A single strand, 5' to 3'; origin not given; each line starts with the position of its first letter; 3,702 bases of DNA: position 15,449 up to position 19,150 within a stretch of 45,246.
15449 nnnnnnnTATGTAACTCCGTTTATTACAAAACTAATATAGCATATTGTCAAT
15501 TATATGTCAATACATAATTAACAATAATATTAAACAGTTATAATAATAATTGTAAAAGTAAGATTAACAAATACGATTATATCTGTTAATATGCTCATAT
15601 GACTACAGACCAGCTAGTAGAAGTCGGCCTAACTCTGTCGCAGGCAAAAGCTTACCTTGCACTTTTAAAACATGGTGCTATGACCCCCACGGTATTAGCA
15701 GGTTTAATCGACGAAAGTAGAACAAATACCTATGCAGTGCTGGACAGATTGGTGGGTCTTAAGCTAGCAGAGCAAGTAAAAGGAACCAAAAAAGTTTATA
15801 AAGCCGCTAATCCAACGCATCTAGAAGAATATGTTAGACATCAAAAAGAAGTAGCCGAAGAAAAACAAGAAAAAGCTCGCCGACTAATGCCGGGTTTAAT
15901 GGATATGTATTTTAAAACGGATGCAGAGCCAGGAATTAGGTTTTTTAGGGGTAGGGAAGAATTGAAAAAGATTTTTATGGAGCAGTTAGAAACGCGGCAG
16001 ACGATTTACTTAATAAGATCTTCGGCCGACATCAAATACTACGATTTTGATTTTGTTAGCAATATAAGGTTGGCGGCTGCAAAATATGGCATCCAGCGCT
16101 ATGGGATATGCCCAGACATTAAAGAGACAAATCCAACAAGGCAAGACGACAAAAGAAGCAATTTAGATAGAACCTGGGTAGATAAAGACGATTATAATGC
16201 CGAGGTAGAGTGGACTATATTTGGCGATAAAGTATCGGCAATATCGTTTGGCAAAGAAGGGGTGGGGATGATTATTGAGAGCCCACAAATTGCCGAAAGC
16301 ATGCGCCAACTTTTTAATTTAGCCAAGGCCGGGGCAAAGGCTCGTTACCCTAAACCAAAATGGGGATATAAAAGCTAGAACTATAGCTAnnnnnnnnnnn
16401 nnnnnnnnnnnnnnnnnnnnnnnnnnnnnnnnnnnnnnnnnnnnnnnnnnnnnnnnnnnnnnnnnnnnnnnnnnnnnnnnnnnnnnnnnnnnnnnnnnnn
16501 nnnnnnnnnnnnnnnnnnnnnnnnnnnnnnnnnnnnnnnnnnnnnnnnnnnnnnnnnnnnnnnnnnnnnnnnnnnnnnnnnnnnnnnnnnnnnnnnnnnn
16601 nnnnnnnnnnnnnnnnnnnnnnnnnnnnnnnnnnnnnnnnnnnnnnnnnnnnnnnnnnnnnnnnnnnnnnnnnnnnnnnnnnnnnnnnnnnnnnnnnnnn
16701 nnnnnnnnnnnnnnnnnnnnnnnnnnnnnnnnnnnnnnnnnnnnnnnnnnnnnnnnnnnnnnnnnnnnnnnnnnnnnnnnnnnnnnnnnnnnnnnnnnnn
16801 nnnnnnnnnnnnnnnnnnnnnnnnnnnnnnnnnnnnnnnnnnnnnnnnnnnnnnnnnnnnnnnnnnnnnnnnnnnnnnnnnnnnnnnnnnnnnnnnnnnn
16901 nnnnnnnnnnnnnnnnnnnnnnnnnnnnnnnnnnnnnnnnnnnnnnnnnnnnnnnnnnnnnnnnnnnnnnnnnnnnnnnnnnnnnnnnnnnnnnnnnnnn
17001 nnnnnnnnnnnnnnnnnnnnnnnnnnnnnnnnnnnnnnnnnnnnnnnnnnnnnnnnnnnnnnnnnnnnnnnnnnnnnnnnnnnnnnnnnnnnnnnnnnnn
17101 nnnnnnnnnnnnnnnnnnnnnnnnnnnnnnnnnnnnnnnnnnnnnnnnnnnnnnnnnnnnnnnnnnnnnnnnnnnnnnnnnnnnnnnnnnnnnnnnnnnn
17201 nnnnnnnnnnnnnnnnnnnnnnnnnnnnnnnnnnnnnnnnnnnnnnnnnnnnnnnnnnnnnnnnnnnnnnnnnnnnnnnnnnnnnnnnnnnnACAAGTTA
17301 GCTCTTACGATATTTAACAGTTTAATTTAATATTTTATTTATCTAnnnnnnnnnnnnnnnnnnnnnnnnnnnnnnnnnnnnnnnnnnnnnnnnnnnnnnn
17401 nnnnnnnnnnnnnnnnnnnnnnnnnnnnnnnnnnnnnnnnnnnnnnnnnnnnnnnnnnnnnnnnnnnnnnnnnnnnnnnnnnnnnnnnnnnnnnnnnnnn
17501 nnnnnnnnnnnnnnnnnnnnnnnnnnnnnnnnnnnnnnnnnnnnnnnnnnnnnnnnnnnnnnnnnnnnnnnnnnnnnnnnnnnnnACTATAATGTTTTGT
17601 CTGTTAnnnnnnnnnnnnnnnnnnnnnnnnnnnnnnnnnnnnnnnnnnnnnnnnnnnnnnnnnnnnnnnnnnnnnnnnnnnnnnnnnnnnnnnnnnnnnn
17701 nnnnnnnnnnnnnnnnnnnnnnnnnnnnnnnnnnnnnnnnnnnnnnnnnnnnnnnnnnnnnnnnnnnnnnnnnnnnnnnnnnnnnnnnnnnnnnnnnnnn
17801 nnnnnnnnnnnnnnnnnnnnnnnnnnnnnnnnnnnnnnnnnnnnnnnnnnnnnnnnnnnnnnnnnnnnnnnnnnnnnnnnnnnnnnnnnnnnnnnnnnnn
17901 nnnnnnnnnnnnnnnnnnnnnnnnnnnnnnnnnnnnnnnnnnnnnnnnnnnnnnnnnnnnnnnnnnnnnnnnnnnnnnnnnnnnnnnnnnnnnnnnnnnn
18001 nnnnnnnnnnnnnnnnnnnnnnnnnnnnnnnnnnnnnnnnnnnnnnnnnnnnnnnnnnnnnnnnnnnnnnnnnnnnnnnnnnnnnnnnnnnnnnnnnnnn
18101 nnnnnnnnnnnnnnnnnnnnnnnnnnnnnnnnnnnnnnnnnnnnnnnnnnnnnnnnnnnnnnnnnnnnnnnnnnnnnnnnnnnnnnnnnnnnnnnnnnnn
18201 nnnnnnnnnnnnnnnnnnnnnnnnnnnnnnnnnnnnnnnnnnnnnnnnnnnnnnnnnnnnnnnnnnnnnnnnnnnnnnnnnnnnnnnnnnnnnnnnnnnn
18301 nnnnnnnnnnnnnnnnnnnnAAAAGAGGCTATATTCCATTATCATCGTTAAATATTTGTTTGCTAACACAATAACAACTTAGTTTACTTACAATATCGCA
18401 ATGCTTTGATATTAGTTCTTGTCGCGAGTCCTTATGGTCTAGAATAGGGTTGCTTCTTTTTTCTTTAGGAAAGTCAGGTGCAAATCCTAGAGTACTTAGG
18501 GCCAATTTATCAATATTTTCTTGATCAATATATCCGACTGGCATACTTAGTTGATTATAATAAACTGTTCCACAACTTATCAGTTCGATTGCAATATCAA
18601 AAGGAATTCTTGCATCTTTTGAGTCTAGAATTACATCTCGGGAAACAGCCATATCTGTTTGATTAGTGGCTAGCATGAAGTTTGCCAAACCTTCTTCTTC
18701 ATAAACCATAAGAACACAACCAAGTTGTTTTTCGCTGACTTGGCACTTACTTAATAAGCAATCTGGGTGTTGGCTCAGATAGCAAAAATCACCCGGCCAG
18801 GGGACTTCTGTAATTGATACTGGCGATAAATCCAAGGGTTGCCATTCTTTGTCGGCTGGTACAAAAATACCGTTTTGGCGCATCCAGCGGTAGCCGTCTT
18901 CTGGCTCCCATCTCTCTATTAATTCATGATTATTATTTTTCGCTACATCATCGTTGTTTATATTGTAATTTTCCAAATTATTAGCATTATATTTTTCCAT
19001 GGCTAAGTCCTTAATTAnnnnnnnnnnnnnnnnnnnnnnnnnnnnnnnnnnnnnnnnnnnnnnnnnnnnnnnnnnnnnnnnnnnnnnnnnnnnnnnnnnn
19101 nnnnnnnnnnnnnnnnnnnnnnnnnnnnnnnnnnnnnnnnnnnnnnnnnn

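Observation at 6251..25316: Four-fold iterated module next to tRNA-Ser: TrmB-type regulator divergent from an orphan-gene operon (candidate undescribed system)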

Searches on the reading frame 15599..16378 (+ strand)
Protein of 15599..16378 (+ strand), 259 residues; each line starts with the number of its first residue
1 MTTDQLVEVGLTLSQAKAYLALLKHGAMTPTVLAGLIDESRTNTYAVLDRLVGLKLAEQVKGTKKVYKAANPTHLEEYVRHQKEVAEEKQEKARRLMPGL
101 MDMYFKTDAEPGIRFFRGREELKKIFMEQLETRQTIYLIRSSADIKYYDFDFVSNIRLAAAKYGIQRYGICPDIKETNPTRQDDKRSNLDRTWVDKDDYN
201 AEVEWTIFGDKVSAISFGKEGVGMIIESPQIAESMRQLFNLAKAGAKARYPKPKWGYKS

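Call 6: search_protein_families(library=pfam, max_evalue=0.1, proteins=[window:15599-16378:+])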
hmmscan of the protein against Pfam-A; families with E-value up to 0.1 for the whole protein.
window:15599-16378:+ (259 aa): 1 family
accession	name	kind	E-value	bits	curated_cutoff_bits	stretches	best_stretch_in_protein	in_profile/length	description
PF01978.25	TrmB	-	9.3e-12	45.1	25.6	1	8-72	3-67/68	Sugar-specific transcriptional regulator TrmB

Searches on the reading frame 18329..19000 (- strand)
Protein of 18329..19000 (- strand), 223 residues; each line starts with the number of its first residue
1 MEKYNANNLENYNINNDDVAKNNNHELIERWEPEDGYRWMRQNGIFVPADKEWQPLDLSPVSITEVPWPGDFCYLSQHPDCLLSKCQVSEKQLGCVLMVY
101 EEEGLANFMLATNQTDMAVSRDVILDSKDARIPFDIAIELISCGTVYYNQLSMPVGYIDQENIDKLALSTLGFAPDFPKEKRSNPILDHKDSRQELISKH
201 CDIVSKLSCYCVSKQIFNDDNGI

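Call 6: search_protein_families(library=pfam, max_evalue=0.1, proteins=[window:18329-19000:-])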
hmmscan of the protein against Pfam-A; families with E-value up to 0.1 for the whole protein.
window:18329-19000:- (223 aa): 0 families

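Call 23: find_related_loci(query=A3, collection=genome_contigs, flank=10000)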
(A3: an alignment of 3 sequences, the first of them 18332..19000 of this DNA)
Query A3 (223 aa) in genome_contigs; peptide patterns used: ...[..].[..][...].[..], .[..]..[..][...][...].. (x = any residue, [..] = any of these).
17 stretches matched a pattern, but none encodes a relative of the query by tblastn (E <= 1e-3).

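Call 40: find_homologous_proteins(query=A3, max_evalue=0.001)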
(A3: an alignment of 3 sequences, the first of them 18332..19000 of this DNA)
Query A3 (3 sequences) (223 aa, profile of the alignment): 12 proteins with E <= 0.001 among 1844 candidates.
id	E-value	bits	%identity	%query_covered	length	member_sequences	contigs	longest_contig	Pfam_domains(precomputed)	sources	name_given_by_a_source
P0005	1.8e-122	425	100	100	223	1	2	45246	-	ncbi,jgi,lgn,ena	ncbi:MAG: hypothetical protein WCP03_00160 [Candidatus Saccharibacteria bacterium]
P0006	4.6e-121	421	53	88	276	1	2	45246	-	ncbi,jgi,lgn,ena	ncbi:MAG: hypothetical protein WCP03_00150 [Candidatus Saccharibacteria bacterium]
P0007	3.4e-95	336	40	83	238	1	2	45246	-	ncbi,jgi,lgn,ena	ncbi:MAG: hypothetical protein WCP03_00165 [Candidatus Saccharibacteria bacterium]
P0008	1.6e-94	334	49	96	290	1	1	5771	-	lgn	-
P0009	3.5e-91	323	46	95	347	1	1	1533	-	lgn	-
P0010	8.8e-91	322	49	90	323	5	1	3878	-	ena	-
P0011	2.6e-90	320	50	89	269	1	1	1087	-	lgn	-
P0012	6.2e-90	319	48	87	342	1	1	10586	-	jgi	jgi:hypothetical protein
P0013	1.5e-89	318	49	89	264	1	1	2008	-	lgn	-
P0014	1.9e-85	304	50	99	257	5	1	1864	-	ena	-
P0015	1.6e-80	288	47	87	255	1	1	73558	-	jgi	jgi:hypothetical protein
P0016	9.1e-72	260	39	83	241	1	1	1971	-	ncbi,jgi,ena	jgi:hypothetical protein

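Call 41: find_encoding_contigs(protein=P0015, flank=10000)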
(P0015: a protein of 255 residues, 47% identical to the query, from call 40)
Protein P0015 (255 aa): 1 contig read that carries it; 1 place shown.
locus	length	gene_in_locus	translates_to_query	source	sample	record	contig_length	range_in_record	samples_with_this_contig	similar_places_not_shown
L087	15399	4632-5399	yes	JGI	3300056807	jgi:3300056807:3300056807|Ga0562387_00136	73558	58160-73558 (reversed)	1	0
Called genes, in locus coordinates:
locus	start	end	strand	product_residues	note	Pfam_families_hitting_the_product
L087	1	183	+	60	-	?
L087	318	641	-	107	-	-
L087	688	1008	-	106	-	-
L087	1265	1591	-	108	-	-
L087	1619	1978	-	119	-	-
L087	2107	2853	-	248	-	PF01978:TrmB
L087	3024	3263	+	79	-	-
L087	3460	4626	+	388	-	-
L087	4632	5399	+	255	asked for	-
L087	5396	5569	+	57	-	-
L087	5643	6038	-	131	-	PF00293:NUDIX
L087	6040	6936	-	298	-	PF03690:MYG1_exonuc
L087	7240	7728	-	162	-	PF01148:CTP_transf_1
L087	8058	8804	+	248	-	-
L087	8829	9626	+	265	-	PF00248:Aldo_ket_red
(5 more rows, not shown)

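Call 42: find_encoding_contigs(protein=P0008, flank=10000)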
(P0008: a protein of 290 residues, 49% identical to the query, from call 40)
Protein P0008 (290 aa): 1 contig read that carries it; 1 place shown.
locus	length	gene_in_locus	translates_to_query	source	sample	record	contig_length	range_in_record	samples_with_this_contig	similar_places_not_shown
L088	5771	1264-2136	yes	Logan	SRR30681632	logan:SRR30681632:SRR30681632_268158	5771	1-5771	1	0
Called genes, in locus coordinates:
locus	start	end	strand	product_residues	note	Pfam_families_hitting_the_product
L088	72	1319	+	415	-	-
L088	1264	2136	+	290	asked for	-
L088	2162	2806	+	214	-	-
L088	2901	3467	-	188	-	PF02834:LigT_PEase (faint), PF13563:2_5_RNA_ligase2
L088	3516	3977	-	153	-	PF13563:2_5_RNA_ligase2 (weak)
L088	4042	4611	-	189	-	PF00583:Acetyltransf_1, PF13673:Acetyltransf_10 (weak)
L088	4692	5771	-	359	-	?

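Call 47: search_solved_structures(query=A6, max_evalue=5)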
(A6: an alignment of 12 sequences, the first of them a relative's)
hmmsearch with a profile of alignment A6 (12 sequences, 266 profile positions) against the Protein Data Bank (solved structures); distinct sequences matched with E-value up to 5: 0.

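Call 51: predict_structure(alignment_id=A6)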
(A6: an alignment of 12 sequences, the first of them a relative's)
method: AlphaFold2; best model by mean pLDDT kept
length: 223 residues; sequences in the alignment: 12
mean_pLDDT: 72.9   pTM: 0.71
mean pLDDT of the five models: 72.9, 69.0, 67.3, 66.5, 50.5
residues with pLDDT >= 90: 59; 70-90: 83; 50-70: 42; < 50: 39
segments of 3 or more residues with pLDDT < 50: 1-25, 187-190, 214-223
pLDDT, mean of each block of 10 residues (from residue 1): 31 35 56 87 90 91 83 87 67 90 88 80 89 89 79 93 84 67 58 58 67 48 31
secondary structure, 60 per line:
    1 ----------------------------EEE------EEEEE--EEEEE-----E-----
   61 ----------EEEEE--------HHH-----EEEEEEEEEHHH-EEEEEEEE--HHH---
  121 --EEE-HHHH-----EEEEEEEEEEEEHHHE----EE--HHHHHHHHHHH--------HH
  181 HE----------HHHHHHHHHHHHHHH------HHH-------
elements in order: E29-31 E38-42 E45-49 E71-75 E92-100 E105-112 E123-125 H127-130 E136-147 H160-170 H193-207

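Call 56: fold_search(model_id=the predicted structure, library=pdb)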
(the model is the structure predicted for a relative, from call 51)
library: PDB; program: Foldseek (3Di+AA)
matches with E <= 10: 446; with E <= 0.001: 34
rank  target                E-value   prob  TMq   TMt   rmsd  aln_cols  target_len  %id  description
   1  6l29_B                5.0e-05  1.00  0.37  0.64   4.0       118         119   11  The structure of the MazF-mt1 mutant (released 2020-08-05)
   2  5hkc_A                9.5e-05  1.00  0.37  0.67   3.9       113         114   15  Crystal structure of M. tuberculosis MazF-mt3 T52D-F62D mutant in complex with 8-mer RNA (released 2017-01-18)
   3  6kys_A                1.0e-04  1.00  0.36  0.64   4.0       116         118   11  The structure of the M. tb toxin MazF-mt1 (released 2020-08-05)
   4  7du5_B                1.5e-04  1.00  0.37  0.66   4.2       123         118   11  The structure of the M.tb MazF-mt1 toxin in complex with a fragment of cognate antitoxin (released 2022-01-12)
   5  4me7_C                1.5e-04  1.00  0.38  0.70   3.3       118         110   19  Crystal structure of Bacillus subtilis toxin MazF in complex with cognate antitoxin MazE (released 2013-10-23)
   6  1ne8                  1.7e-04  1.00  0.36  0.63   4.6       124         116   19  YDCE protein from Bacillus subtilis (released 2003-01-14)
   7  5hk0_B                1.9e-04  1.00  0.36  0.67   3.4       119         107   15  Crystal structure of M. tuberculosis MazF-mt3 (Rv1991c) in complex with RNA (released 2017-01-18)
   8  5hk3_A                1.9e-04  1.00  0.34  0.60   4.7       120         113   15  Crystal structure of M. tuberculosis MazF-mt3 T52D-F62D mutant in complex with DNA (released 2017-01-18)
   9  5hk0_A                2.0e-04  1.00  0.38  0.71   3.1       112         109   13  Crystal structure of M. tuberculosis MazF-mt3 (Rv1991c) in complex with RNA (released 2017-01-18)
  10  6kys_B                2.0e-04  1.00  0.37  0.63   4.2       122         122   11  The structure of the M. tb toxin MazF-mt1 (released 2020-08-05)
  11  6kyt_E                3.3e-04  1.00  0.37  0.68   3.3       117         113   11  The structure of the M. tb toxin MazEF-mt1 complex (released 2020-08-05)
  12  6l29_A                3.3e-04  1.00  0.37  0.64   3.8       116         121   11  The structure of the MazF-mt1 mutant (released 2020-08-05)
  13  4mdx_A                3.3e-04  1.00  0.36  0.63   4.3       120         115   18  Crystal structure of Bacillus subtilis MazF in complex with RNA (released 2013-10-23)
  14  6kyt_B                3.4e-04  1.00  0.36  0.62   4.3       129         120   12  The structure of the M. tb toxin MazEF-mt1 complex (released 2020-08-05)
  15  4mzp_C                3.7e-04  1.00  0.33  0.59   4.5       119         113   17  MazF from S. aureus crystal form III, C2221, 2.7 A (released 2014-05-21)
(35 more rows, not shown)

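Call 108: fold_search(model_id=the predicted structure, library=viral)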
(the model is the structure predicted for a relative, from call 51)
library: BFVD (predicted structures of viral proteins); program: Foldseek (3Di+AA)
matches with E <= 10: 438; with E <= 0.001: 6
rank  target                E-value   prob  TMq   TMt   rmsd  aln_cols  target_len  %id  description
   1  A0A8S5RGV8            6.2e-05  1.00  0.37  0.32  12.4       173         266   12  PemK-like protein [virus sp. ctiha2]
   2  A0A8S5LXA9            1.7e-04  1.00  0.42  0.72   3.6       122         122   11  Endoribonuclease [Siphoviridae sp. ctRiO19]
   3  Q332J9                1.9e-04  1.00  0.39  0.39  19.8       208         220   11  (no name in the UniProt tables at hand)
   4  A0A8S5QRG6            2.5e-04  1.00  0.38  0.38  12.9       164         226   13  PemK-like protein [Myoviridae sp. ctgXL3]
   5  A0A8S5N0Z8            7.3e-04  1.00  0.31  0.38  19.7       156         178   12  Endoribonuclease [Siphoviridae sp. ctpbb7]
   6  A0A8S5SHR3            8.7e-04  1.00  0.37  0.36  18.4       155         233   13  PemK-like protein [Phage sp. ctqZP6]
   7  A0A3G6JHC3            1.3e-03  1.00  0.39  0.74   3.0       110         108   10  Type II toxin-antitoxin system PemK/MazF family toxin [Lactobacillus phage ViSo-2018a]
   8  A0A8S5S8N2            1.9e-03  1.00  0.34  0.58   5.1       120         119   11  PemK-like protein [Phage sp. ctGns7]
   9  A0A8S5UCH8            4.7e-03  1.00  0.35  0.32   8.3       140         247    9  PemK-like protein [Siphoviridae sp. ctgN495]
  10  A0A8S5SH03            7.1e-03  1.00  0.38  0.58   7.6       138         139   14  PemK-like protein [Siphoviridae sp. ctBCr48]
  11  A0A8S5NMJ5            8.0e-03  1.00  0.37  0.32  19.3       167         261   11  Uncharacterized protein [Siphoviridae sp. ctGMq5]
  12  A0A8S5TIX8            1.1e-02  0.98  0.36  0.28  14.0       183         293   10  Uncharacterized protein [Myoviridae sp. ctXXl13]
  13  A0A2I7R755            1.1e-02  0.41  0.20  0.22  18.5       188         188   12  (no name in the UniProt tables at hand)
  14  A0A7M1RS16            2.3e-02  0.98  0.33  0.38   5.1       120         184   11  Uncharacterized protein [uncultured phage cr6_1]
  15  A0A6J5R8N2            3.9e-02  0.85  0.34  0.10  14.3       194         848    9  Uncharacterized protein [uncultured Caudovirales phage]
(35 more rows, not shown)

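Call 113: find_related_loci(query=A6, collection=viral_contigs, flank=5000)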
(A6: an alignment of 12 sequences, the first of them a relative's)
Query A6 (223 aa) in viral_contigs; peptide patterns used: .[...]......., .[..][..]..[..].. (x = any residue, [..] = any of these).
26 stretches matched a pattern, but none encodes a relative of the query by tblastn (E <= 1e-3).
